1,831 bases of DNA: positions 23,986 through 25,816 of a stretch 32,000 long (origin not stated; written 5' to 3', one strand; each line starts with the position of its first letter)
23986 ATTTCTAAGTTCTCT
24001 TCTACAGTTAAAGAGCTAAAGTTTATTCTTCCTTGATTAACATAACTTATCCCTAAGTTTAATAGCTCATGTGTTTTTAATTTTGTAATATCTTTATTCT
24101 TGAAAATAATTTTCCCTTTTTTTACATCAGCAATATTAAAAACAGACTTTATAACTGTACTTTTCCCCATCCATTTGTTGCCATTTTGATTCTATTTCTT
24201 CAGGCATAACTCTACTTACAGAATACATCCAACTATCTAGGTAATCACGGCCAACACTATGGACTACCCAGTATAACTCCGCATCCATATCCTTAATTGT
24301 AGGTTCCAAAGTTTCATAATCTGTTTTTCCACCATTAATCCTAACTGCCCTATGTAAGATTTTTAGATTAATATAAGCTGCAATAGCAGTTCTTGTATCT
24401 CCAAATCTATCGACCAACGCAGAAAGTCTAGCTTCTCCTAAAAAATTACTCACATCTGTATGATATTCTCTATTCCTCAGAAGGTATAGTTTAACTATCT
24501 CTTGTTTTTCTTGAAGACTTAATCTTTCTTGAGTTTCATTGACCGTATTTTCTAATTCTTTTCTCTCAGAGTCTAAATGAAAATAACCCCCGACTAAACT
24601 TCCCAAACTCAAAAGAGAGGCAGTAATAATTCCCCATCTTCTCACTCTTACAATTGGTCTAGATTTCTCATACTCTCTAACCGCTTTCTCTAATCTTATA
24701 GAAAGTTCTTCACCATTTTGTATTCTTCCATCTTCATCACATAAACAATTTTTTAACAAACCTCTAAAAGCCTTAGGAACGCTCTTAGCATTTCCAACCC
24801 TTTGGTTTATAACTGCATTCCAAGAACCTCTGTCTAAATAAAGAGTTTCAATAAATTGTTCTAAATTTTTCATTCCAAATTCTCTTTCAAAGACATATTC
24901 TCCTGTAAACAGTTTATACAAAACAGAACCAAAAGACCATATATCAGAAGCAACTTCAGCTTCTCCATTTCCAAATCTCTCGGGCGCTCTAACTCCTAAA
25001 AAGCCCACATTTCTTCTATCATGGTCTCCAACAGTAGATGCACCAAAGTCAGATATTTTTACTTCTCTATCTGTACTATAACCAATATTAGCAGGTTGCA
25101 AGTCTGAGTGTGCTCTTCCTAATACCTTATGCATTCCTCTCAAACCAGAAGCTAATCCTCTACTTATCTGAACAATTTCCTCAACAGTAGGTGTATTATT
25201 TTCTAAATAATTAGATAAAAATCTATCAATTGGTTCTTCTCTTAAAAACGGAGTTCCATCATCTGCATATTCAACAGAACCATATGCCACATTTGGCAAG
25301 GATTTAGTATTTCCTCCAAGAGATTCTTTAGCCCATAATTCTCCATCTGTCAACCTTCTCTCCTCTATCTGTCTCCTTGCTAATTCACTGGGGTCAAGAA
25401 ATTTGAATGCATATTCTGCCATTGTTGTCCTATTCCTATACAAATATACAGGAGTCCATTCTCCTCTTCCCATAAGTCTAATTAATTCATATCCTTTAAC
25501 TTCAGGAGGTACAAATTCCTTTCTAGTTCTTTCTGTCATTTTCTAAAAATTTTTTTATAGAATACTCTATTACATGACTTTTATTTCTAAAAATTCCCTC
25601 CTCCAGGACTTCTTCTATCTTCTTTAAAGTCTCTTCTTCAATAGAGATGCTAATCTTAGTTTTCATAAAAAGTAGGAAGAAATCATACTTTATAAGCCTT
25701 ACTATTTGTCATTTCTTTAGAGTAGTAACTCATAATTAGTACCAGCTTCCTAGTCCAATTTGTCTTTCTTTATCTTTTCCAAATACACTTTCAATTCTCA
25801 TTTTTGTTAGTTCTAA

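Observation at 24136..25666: Unannotated RHH gene translationally overlapped with a membrane-anchored, catalytic-loop-variant Hanks kinase: a possible two-gene regulatory or toxin-like cassette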

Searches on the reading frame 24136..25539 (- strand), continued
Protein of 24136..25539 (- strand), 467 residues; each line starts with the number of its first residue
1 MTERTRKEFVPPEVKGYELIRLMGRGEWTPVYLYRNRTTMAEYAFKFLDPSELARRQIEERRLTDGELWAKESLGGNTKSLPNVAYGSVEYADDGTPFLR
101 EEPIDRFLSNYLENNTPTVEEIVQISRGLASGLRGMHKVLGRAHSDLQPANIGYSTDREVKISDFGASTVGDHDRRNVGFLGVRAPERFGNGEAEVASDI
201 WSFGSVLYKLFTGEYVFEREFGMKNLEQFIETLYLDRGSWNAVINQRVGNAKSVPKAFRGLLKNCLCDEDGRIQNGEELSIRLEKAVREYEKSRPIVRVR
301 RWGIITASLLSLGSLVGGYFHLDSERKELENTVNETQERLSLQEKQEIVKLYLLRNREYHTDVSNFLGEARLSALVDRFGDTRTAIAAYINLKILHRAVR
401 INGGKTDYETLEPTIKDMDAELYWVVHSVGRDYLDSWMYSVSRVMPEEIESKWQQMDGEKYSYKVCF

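Call 78: search_protein_families(library=pfam, alignment_id=A5, max_evalue=0.1)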
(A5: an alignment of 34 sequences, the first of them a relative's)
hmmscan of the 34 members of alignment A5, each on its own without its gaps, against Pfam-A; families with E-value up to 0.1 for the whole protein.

A. member 1, P0058 (299 aa): 1 family
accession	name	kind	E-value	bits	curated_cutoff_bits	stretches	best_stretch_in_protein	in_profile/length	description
PF04014.23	MazE_antitoxin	-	1.9e-06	28.1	24.7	1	11-50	6-46/48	Antidote-toxin recognition MazE, bacterial antitoxin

B. families by the number of members that match (of 34 scanned): 20 families
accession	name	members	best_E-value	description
PF04014.23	MazE_antitoxin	34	2.3e-09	Antidote-toxin recognition MazE, bacterial antitoxin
PF00702.32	Hydrolase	1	0.0066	haloacid dehalogenase-like hydrolase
PF13270.11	CCDC28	1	0.0088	Coiled-coil domain-containing protein 28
PF11554.13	DUF3232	1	0.015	Protein of unknown function (DUF3232)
PF03914.23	CBF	1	0.019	CBF/Mak21 family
PF16808.10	PKcGMP_CC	1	0.023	Coiled-coil N-terminus of cGMP-dependent protein kinase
PF17031.10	DUF5101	1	0.029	Domain of unknown function (DUF5101)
PF01628.27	HrcA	1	0.032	HrcA protein C terminal domain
PF00232.24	Glyco_hydro_1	1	0.037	Glycosyl hydrolase family 1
PF07591.16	PT-HINT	1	0.054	Pretoxin HINT domain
PF22637.2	CBM_4_9_1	1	0.057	BppA domain 1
PF06296.18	RelE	1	0.061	RelE toxin of RelE / RelB toxin-antitoxin system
PF13735.12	tRNA_NucTran2_2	1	0.062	tRNA nucleotidyltransferase domain 2 putative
PF21097.3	SR_plectin_7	1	0.066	Spectrin repeat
PF10430.15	Ig_Tie2_1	1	0.076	Tie-2 Ig-like domain 1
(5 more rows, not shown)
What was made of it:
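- Its N-terminal domain matches PF04014 in 34 of 34 members (call 78).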

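Call 92: search_protein_families(library=padloc, proteins=[window:24136-25539:-, L003:1712-2608:-], max_evalue=0.01)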
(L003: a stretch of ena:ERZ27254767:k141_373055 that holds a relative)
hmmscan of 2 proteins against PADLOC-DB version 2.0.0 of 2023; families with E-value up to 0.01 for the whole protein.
window:24136-25539:- (467 aa): 27 families (the best 25 are shown)
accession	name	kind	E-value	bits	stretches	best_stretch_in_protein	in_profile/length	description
PDLC04138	mad6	-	8.2e-28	95.7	1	108-291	139-318/659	mads_6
PDLC04042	PD-T4-6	-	3e-21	74.3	1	15-290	9-276/292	-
PDLC04053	PD-T4-6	-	2.2e-20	71.4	1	16-296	10-281/311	-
PDLC04047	PD-T4-6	-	1.1e-18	65.4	1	15-220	10-215/327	-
PDLC03920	MkoA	-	7e-15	52.4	1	103-321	107-298/1112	-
PDLC04054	PD-T4-6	-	1.3e-14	52.4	1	14-293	9-280/347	-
PDLC04039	PD-T4-6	-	1.3e-13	48.8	1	15-299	14-290/458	-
PDLC04057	PD-T4-6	-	1.1e-12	45.7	1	17-289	10-273/443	-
PDLC04048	PD-T4-6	-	3e-12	44.6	1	93-221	82-216/354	-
PDLC04041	PD-T4-6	-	4.4e-10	37.4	1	17-220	30-237/443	-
PDLC04060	PD-T4-6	-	1.7e-09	35.1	1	108-219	95-211/486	-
PDLC03921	MkoA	-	1.3e-08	31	1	106-215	299-413/1607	-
PDLC04061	PD-T4-6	-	1.5e-08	32.6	1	17-223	18-229/510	-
PDLC04043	PD-T4-6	-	4.3e-08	30.7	1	121-221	116-221/452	-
PDLC04050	PD-T4-6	-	1.5e-07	28.7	1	17-220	65-269/480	-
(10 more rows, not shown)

L003:1712-2608:- (299 aa): 0 families
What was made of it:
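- PADLOC kinase-domain hits: mad6 at E=8e-28 and PD-T4-6 at E=3e-21 (call 92).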

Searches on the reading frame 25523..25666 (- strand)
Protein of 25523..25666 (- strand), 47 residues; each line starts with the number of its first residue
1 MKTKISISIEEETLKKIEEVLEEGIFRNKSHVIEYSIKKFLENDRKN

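Call 3: search_protein_families(library=pfam, proteins=[window:25523-25666:-], max_evalue=0.1)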
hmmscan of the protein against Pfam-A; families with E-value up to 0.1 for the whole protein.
window:25523-25666:- (47 aa): 2 families
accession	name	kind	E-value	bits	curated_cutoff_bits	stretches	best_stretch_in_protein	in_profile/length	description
PF01402.27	RHH_1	-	0.0013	19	20.5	1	5-42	2-38/39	Ribbon-helix-helix protein, copG family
PF17723.7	RHH_8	-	0.015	15.8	25.4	1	3-45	4-46/119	Ribbon-Helix-Helix transcriptional regulator family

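Call 36: search_protein_families(library=ncbifam, proteins=[window:25523-25666:-], max_evalue=0.1)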
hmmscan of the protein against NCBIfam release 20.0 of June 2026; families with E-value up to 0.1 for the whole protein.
window:25523-25666:- (47 aa): 5 families
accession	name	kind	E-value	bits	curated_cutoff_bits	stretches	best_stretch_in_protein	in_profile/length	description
NF002169.0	PRK01002.1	subfamily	0.0032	17.4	111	1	3-42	5-44/141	nickel responsive regulator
NF003381.0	PRK04460.1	equivalog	0.005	16.9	105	1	3-41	5-43/139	nickel-responsive transcriptional regulator NikR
TIGR02606.1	antidote_CC2985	hypoth_equivalog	0.0094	16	46.2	1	5-43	2-40/70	type II toxin-antitoxin system ParD family antitoxin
NF058555.1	TransRegCdrSHalo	equivalog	0.013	15.5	100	1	6-45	5-44/61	transcriptional regulator CdrS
NF002815.0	PRK02967.1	equivalog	0.056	13.5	83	1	4-46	3-45/139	nickel-responsive transcriptional regulator NikR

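Call 37: find_homologous_proteins(query=window:25526-25666:-, max_evalue=0.01)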
Query window:25526-25666:- (47 aa): 27 proteins with E <= 0.01 among 27 candidates.
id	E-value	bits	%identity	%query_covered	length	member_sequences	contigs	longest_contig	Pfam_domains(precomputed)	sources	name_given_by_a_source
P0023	2.7e-20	87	100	100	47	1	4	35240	-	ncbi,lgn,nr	ncbi:hypothetical protein HY500_00885 [Candidatus Woesearchaeota archaeon]|nr:hypothetical protein [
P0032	2.1e-19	84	94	100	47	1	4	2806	-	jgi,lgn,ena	-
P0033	1.4e-13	67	81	89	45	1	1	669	-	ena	-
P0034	5.7e-13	65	71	96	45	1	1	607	-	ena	-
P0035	4.0e-12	62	73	96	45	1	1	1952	-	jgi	-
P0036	4.9e-12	62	73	94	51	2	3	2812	-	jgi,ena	-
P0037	2.4e-11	60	68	94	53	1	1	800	PF01402.28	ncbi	-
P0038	2.8e-11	60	76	87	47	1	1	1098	-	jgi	jgi:Arc/MetJ-type ribon-helix-helix transcriptional regulator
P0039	2.9e-11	59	72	91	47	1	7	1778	-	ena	-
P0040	3.7e-11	59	69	96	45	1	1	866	-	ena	-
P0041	7.9e-11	58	69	96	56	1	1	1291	-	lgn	-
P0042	8.4e-11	58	76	89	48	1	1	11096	-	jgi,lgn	-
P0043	1.5e-10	57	69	89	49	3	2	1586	PF01402.28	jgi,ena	jgi:Arc/MetJ-type ribon-helix-helix transcriptional regulator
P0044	3.3e-10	56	71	87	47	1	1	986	-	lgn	-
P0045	3.7e-10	56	64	96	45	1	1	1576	-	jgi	-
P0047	1.2e-9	54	63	98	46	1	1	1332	PF01402.28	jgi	jgi:Arc/MetJ-type ribon-helix-helix transcriptional regulator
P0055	2.3e-7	48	59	94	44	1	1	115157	-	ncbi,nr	ncbi:ribbon-helix-helix domain-containing protein [Candidatus Woesearchaeota archaeon]|nr:ribbon-hel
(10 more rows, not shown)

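Call 40: find_encoding_contigs(protein=P0042, flank=4000, max_places=2)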
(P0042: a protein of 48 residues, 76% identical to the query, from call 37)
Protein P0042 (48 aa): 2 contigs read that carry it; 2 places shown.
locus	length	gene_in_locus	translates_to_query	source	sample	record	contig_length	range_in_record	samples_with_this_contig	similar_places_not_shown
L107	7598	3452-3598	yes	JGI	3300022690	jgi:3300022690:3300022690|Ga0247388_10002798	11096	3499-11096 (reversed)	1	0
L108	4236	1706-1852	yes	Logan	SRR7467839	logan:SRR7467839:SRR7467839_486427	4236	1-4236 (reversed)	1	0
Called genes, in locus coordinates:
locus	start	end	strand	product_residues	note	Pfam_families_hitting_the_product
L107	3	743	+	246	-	?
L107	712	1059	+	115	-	-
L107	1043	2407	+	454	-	PF01425:Amidase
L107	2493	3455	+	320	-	-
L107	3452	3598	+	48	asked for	-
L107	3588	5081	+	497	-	-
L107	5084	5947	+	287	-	-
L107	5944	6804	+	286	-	-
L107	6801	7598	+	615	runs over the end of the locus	-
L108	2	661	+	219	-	?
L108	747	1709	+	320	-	-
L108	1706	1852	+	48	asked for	-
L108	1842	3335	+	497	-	-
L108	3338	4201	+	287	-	-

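Call 41: find_encoding_contigs(protein=P0055, flank=4000, max_places=2)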
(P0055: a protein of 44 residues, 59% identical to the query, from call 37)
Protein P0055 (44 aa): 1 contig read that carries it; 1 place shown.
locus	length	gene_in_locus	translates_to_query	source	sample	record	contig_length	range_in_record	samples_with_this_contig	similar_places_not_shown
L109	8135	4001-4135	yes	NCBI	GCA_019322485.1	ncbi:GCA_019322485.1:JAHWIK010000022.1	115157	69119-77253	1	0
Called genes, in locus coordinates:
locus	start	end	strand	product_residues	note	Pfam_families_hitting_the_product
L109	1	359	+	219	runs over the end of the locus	-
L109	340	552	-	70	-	PF15993:Fuseless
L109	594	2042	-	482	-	PF01402:RHH_1 (faint), PF13393:tRNA-synt_His, PF00587:tRNA-synt_2b, PF03129:HGTP_anticodon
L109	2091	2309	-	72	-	-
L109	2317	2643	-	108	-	-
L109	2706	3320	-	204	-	-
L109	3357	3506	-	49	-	-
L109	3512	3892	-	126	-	-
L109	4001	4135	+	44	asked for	-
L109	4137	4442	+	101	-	-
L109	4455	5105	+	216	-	-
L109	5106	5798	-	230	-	PF00977:His_biosynth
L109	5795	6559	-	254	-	PF00977:His_biosynth, PF01207:Dus (weak), PF02581:TMP-TENI (faint)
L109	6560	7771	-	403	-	PF00117:GATase, PF01174:SNO, PF03575:Peptidase_S51 (faint), PF07685:GATase_3, PF00702:Hydrolase, PF13419:HAD_2, PF13242:Hydrolase_like (weak)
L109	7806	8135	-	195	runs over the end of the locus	PF00475:IGPD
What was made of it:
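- L109's RHH is not followed by a kinase, so the palindrome tracks the RHH (call 41).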

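Call 42: search_protein_families(library=pfam, proteins=[L107:3588-5081:+, L107:2493-3455:+, L107:5084-5947:+, L109:4137-4442:+, L109:4455-5105:+], max_evalue=1)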
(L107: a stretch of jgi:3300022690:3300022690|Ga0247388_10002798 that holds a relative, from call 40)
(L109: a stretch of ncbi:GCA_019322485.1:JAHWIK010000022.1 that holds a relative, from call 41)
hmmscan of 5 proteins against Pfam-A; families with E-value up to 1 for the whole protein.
L107:3588-5081:+ (497 aa): 1 family
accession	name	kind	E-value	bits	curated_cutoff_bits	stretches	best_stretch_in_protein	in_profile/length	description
PF13245.12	AAA_19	-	0.18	12.4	25.1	1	66-94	5-33/134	AAA domain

L107:2493-3455:+ (320 aa): 0 families

L107:5084-5947:+ (287 aa): 0 families

L109:4137-4442:+ (101 aa): 0 families

L109:4455-5105:+ (216 aa): 4 families
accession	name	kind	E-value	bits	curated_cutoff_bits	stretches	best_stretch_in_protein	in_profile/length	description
PF02921.19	UCR_TM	-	0.04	14.7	23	1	64-89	32-57/66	Ubiquinol cytochrome reductase transmembrane region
PF17934.6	TetR_C_26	-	0.12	13.1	25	1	56-122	36-98/109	Tetracyclin repressor-like, C-terminal domain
PF09718.15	Tape_meas_lam_C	-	0.19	12.2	23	0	79-108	4-33/76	Lambda phage tail tape-measure protein (Tape_meas_lam_C)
PF15825.10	FAM25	-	0.48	11.2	27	0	29-47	43-61/65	FAM25 family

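Call 48: search_solved_structures(query=A3, max_evalue=1, show_alignments=3)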
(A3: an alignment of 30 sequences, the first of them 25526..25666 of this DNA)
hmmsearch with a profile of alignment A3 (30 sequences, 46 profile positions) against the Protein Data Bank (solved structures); distinct sequences matched with E-value up to 1: 4.
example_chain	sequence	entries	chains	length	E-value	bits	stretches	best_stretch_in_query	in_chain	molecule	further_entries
3w1o_A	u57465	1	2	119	0.29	14.3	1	9-38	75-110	DNA mimic protein DMP12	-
8u12_A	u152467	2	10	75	0.38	14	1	2-37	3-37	Antitoxin Rv0298 | Antitoxin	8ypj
2cpg_A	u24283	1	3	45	0.52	13.5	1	1-23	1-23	TRANSCRIPTIONAL REPRESSOR COPG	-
1b01_A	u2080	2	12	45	0.56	13.4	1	1-23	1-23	TRANSCRIPTIONAL REPRESSOR COPG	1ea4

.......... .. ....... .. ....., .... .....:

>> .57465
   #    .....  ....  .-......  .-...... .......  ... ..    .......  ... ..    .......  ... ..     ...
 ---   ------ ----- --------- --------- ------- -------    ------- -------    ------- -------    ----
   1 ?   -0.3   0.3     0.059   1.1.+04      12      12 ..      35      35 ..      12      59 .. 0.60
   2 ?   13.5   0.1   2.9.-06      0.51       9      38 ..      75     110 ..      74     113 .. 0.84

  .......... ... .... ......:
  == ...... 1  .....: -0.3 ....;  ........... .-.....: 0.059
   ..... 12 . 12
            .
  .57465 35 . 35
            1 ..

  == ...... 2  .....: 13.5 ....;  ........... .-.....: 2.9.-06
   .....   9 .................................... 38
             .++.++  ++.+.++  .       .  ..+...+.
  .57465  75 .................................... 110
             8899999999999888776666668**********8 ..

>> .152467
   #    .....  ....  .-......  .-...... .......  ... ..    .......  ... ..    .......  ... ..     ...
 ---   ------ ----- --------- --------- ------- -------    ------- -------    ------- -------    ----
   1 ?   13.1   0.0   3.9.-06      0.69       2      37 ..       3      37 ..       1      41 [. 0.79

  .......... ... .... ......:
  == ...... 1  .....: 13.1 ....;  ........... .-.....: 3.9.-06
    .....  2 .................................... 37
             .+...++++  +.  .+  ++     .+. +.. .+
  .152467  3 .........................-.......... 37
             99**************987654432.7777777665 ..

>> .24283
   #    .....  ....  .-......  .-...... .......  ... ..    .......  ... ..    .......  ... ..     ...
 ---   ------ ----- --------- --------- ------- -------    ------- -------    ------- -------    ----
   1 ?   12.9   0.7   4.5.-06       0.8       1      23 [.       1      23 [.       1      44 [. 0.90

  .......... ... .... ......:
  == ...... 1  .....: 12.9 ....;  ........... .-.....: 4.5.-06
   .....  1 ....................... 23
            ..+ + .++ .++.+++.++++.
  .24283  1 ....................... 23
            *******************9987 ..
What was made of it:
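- On RHH_1 / CopG family (PF01402): A family profile against PDB sequences gives only E~0.4-0.5 for CopG and Rv0298 (call 48).
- Weak RHH similarity to ParD and to the RHH antitoxin Rv0298 (calls 36, 48).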

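Call 50: search_protein_families(library=pfam, alignment_id=A3, max_evalue=0.01)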
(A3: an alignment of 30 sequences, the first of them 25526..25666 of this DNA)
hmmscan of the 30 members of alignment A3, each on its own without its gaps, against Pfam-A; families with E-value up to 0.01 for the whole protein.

A. member 1, window:25526-25666:- (47 aa): 1 family
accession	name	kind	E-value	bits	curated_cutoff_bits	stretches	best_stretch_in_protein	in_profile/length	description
PF01402.27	RHH_1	-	0.0013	19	20.5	1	5-42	2-38/39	Ribbon-helix-helix protein, copG family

B. families by the number of members that match (of 30 scanned): 5 families
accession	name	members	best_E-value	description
PF01402.27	RHH_1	20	3.4e-06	Ribbon-helix-helix protein, copG family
PF19891.5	DUF6364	3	0.0013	Family of unknown function (DUF6364)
PF12651.13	RHH_3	3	0.0024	Ribbon-helix-helix domain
PF17723.7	RHH_8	2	0.0012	Ribbon-Helix-Helix transcriptional regulator family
PF16779.11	DMP12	1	0.0094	DNA-mimic protein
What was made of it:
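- Checked: However, 20 of 30 family members match RHH_1 at E<=0.01, best 3.4e-6 (call 50).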

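Call 92: search_protein_families(library=padloc, proteins=[window:25526-25666:-], max_evalue=0.01)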
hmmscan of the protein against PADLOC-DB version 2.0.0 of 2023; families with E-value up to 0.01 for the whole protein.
window:25526-25666:- (47 aa): 0 families
